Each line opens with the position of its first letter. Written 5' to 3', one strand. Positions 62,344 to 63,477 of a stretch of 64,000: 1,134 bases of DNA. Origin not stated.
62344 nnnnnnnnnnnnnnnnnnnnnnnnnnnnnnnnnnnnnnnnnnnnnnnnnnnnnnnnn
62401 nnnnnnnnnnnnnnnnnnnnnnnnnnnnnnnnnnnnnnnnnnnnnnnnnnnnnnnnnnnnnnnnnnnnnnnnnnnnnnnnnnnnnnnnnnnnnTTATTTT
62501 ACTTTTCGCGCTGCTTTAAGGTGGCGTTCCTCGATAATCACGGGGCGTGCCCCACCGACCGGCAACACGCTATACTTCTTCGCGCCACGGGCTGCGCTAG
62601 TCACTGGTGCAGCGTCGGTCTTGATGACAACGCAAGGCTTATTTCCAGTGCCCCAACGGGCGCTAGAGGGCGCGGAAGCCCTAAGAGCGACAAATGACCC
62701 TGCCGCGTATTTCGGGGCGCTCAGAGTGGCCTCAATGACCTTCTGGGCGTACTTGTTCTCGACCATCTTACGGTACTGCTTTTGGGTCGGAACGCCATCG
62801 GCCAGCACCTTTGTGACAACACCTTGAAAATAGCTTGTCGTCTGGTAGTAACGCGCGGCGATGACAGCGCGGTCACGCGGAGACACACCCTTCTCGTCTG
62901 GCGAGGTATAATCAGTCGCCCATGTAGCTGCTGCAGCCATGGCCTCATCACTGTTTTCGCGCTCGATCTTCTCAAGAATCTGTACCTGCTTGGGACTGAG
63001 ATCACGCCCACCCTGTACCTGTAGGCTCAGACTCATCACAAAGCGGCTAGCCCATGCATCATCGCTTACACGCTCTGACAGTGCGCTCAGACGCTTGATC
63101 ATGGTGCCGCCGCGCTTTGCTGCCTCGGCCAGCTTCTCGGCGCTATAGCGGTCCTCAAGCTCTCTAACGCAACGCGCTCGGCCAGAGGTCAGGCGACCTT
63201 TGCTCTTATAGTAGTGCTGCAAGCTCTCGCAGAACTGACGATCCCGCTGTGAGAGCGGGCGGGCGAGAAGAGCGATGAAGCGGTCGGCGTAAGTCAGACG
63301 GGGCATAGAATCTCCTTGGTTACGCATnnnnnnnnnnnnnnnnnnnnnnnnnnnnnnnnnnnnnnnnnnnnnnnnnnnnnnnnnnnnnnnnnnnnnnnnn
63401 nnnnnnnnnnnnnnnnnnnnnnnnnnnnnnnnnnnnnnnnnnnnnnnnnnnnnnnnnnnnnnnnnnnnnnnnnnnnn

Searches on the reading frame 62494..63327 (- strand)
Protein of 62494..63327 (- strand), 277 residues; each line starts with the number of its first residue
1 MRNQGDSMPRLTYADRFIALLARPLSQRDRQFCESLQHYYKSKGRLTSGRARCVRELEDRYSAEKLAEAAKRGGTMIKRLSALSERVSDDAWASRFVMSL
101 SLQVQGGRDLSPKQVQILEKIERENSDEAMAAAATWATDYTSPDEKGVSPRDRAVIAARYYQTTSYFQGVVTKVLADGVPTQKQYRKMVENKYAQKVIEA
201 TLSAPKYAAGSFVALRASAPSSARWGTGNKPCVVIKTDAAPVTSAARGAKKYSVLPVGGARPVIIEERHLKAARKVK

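Call 10: search_protein_families(library=pfam, proteins=[window:62494-63327:-], max_evalue=0.01)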
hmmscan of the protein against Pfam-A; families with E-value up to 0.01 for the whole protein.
window:62494-63327:- (277 aa): 0 families

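Call 11: search_protein_families(library=phrogs, proteins=[window:62494-63327:-], max_evalue=0.01)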
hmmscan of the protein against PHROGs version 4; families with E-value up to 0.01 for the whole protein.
window:62494-63327:- (277 aa): 2 families
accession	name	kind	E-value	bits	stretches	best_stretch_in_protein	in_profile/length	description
phrog_11392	-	unknown function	0.009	17.1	0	126-152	43-69/73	-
phrog_37886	-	unknown function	0.0098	16.9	0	190-252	44-105/140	-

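Call 14: find_related_loci(query=window:62494-63327:-, collection=viral_contigs, flank=3000)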
Query window:62494-63327:- (277 aa) in viral_contigs; peptide patterns used: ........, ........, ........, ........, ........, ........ (x = any residue, [..] = any of these).
12 stretches matched a pattern; 3 encode a relative of the query (tblastn E <= 1e-3); 3 distinct loci.
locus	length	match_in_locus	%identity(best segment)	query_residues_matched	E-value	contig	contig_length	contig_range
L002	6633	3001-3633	30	75-277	2e-29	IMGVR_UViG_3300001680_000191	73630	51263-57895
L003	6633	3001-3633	30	75-277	2e-29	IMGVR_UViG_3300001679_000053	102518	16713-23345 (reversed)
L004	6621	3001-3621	29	78-274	1e-26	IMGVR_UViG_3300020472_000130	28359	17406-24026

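Call 27: find_homologous_proteins(query=window:62494-63327:-)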
Query window:62494-63327:- (277 aa): 215 proteins with E <= 0.001 among 4333 candidates; the best 120 are listed. Only proteins of 152 to 485 residues were searched: fused or split forms outside these lengths cannot appear, so this answer is no evidence that the protein stands alone or is whole; lengths 'longer' or 'shorter' looks for them.
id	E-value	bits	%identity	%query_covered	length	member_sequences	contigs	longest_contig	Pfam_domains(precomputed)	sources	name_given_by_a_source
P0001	3.5e-153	526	90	97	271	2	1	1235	-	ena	-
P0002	2.4e-130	452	77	97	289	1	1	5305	-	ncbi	-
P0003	8.1e-123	427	100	73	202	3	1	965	-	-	-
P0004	1.0e-116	407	72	97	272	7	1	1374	-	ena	-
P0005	2.2e-113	396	69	97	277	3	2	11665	-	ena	-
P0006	2.7e-112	393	68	97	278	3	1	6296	-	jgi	jgi:hypothetical protein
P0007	2.2e-111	390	70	96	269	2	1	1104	-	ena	-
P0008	1.9e-110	387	67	97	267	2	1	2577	-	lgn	-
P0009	2.1e-108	380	66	97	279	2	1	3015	-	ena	-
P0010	7.5e-108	378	66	97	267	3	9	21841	-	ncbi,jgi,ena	-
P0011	2.6e-107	376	68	97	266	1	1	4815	-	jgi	-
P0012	1.1e-106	374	66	97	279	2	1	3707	-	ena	-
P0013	1.6e-106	374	66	97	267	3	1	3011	-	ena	-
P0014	1.8e-106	373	66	97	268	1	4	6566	-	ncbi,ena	-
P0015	2.5e-106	373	65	97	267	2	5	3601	-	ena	-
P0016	8.1e-106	371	66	97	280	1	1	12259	-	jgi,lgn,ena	-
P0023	3.1e-88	314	57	97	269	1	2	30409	-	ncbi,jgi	-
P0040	4.3e-75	271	54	97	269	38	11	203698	-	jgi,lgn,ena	-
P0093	2.8e-62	229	48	96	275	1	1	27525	-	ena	-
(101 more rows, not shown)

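Call 28: find_encoding_contigs(protein=P0002, flank=3000, max_places=3)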
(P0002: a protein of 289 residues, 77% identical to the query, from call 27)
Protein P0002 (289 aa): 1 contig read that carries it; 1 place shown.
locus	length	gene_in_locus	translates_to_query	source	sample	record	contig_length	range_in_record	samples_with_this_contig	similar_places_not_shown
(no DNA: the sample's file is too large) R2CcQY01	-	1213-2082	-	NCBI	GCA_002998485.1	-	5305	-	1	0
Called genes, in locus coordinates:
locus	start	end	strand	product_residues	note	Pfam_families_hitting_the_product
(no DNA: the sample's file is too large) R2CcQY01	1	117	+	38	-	?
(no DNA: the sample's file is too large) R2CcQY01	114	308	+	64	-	-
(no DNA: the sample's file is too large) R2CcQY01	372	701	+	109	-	-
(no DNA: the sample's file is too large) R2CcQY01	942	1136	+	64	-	-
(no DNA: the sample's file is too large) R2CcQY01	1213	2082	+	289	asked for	-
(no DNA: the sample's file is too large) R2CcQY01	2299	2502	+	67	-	-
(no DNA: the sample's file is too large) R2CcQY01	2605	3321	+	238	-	-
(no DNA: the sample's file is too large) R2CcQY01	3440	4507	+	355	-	PF00004:AAA (weak), PF07728:AAA_5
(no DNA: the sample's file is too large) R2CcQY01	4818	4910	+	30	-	-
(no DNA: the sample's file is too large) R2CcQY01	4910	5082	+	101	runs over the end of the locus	-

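Call 29: find_encoding_contigs(protein=P0005, flank=3000, max_places=3)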
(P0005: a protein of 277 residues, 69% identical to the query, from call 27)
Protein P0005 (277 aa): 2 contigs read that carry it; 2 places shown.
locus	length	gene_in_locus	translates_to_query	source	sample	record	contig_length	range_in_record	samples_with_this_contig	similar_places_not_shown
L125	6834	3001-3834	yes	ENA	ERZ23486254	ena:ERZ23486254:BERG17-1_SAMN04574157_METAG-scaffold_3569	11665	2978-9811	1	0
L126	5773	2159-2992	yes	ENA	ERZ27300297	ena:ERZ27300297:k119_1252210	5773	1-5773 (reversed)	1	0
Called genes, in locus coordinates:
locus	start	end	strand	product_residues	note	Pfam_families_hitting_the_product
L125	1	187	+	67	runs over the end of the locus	-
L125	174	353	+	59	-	-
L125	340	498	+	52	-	-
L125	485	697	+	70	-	-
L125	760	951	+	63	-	-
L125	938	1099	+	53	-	-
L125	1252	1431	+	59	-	-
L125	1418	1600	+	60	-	-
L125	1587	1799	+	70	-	-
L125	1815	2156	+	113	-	-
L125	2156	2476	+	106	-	-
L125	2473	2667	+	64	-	-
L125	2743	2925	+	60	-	-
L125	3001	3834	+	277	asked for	-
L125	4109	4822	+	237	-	-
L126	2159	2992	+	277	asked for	-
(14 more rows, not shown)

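Call 30: find_encoding_contigs(protein=P0006, flank=3000, max_places=3)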
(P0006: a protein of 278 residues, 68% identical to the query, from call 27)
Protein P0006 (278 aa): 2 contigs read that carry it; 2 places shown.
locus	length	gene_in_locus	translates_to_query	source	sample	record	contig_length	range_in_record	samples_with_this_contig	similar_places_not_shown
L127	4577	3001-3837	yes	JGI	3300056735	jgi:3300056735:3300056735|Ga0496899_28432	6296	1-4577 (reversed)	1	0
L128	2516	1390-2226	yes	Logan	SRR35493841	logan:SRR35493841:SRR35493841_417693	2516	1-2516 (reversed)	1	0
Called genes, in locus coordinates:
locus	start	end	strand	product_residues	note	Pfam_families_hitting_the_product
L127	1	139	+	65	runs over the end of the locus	-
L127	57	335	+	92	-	-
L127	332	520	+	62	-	-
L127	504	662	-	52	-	-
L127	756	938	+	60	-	-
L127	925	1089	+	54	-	-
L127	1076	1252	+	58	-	-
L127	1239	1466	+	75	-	-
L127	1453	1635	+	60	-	-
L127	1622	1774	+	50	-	-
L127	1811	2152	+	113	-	-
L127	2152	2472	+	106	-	-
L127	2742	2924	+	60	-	-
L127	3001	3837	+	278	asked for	-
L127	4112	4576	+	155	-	?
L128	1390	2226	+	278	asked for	-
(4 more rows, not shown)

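Call 31: find_encoding_contigs(protein=P0010, flank=3000, max_places=4)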
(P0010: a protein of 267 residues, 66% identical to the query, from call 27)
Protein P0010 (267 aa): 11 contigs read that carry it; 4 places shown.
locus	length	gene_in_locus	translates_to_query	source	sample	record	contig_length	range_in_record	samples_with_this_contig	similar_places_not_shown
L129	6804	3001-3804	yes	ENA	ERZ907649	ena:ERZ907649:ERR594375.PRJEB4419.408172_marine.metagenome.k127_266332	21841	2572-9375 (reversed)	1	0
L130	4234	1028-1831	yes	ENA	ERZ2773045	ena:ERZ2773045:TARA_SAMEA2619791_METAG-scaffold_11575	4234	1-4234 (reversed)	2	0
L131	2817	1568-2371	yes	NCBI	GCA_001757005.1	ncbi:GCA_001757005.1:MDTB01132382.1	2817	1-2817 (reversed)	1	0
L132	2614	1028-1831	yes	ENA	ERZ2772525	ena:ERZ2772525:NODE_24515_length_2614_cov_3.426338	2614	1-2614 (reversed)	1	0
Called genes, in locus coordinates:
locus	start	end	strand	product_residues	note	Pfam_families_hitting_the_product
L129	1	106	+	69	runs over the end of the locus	-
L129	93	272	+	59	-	-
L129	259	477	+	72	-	-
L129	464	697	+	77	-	-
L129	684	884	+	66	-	-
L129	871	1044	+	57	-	-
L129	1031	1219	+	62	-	-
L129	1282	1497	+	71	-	-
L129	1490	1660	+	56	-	-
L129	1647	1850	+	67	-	-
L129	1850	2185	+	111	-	-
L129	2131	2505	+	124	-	-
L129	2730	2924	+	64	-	-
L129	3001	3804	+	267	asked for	-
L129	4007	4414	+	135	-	-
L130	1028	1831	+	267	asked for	-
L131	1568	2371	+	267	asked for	-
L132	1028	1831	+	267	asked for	-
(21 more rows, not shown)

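Call 35: find_encoding_contigs(protein=P0016, flank=2500, max_places=2)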
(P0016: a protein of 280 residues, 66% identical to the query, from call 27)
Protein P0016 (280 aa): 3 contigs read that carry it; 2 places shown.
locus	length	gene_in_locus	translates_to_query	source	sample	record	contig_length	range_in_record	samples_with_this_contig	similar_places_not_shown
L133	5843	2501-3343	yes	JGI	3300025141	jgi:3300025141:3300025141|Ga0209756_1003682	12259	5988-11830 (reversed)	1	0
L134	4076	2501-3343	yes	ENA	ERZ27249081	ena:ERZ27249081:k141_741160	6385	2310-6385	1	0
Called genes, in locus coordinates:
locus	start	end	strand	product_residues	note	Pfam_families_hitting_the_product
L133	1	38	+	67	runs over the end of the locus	-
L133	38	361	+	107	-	-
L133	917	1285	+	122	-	-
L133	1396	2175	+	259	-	PF16588:zf-C2H2_10 (faint)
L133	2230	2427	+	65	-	-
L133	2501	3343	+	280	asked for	-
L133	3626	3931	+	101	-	-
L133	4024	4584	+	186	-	-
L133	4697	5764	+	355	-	PF07728:AAA_5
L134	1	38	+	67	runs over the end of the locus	-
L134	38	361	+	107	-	-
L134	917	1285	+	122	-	-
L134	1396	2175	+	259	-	PF16588:zf-C2H2_10 (faint)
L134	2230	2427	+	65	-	-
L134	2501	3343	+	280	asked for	-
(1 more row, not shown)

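Call 36: find_encoding_contigs(protein=P0023, flank=2500, max_places=2)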
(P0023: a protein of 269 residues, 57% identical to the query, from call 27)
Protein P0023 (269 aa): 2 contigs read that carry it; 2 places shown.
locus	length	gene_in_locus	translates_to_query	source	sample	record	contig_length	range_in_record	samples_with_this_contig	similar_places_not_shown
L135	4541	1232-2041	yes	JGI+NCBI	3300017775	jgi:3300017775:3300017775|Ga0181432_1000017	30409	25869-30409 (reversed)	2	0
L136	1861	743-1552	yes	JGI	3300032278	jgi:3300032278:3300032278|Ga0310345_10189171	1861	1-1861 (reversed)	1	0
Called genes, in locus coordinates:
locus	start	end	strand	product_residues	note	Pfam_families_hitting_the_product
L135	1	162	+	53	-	?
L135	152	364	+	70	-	-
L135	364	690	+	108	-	-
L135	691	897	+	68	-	-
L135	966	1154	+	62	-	-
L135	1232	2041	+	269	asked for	-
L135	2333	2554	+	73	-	-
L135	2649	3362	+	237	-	-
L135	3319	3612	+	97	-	-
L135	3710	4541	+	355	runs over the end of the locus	PF00004:AAA (faint), PF07728:AAA_5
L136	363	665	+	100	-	-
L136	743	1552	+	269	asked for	-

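Call 37: find_encoding_contigs(protein=P0040, flank=2500, max_places=3)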
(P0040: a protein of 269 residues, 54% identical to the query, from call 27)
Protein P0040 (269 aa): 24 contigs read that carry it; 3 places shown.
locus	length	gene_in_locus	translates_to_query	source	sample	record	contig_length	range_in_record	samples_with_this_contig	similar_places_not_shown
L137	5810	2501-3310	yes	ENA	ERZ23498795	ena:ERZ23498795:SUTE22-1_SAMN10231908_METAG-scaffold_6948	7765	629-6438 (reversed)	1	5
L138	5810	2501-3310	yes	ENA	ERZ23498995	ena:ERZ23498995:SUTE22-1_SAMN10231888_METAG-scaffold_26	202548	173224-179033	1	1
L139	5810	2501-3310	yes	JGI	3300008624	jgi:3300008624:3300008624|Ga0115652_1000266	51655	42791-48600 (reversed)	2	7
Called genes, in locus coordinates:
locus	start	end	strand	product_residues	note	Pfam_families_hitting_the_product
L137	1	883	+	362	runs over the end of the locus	PF07728:AAA_5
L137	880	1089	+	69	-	-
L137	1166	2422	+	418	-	PF13203:DUF2201_N, PF09967:DUF2201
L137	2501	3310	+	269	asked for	-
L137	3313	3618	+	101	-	-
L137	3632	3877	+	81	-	-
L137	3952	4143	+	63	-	-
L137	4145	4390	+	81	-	-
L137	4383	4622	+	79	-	-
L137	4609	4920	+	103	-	-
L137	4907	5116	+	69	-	-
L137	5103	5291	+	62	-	-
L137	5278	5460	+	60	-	-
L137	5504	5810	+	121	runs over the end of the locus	-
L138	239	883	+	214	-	-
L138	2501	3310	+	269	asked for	-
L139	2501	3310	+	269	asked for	-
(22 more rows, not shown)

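Call 38: find_encoding_contigs(protein=P0093, flank=2500, max_places=2)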
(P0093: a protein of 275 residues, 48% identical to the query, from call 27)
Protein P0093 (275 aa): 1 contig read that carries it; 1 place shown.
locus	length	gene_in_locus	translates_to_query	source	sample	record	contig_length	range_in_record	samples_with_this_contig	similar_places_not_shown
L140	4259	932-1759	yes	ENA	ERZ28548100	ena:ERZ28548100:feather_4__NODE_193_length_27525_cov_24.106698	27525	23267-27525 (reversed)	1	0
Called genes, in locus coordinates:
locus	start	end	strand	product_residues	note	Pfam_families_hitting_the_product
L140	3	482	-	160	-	?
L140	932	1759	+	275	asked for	-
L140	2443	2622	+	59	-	-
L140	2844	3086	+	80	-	-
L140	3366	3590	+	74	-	-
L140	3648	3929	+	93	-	-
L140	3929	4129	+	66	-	-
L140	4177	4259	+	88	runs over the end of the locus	-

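Call 72: search_dna_similar(query=window:62494-63327:-, collection=phages, mode=protein, max_rows=25, max_evalue=0.001)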
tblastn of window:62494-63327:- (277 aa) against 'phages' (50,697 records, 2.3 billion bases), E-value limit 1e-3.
No match.
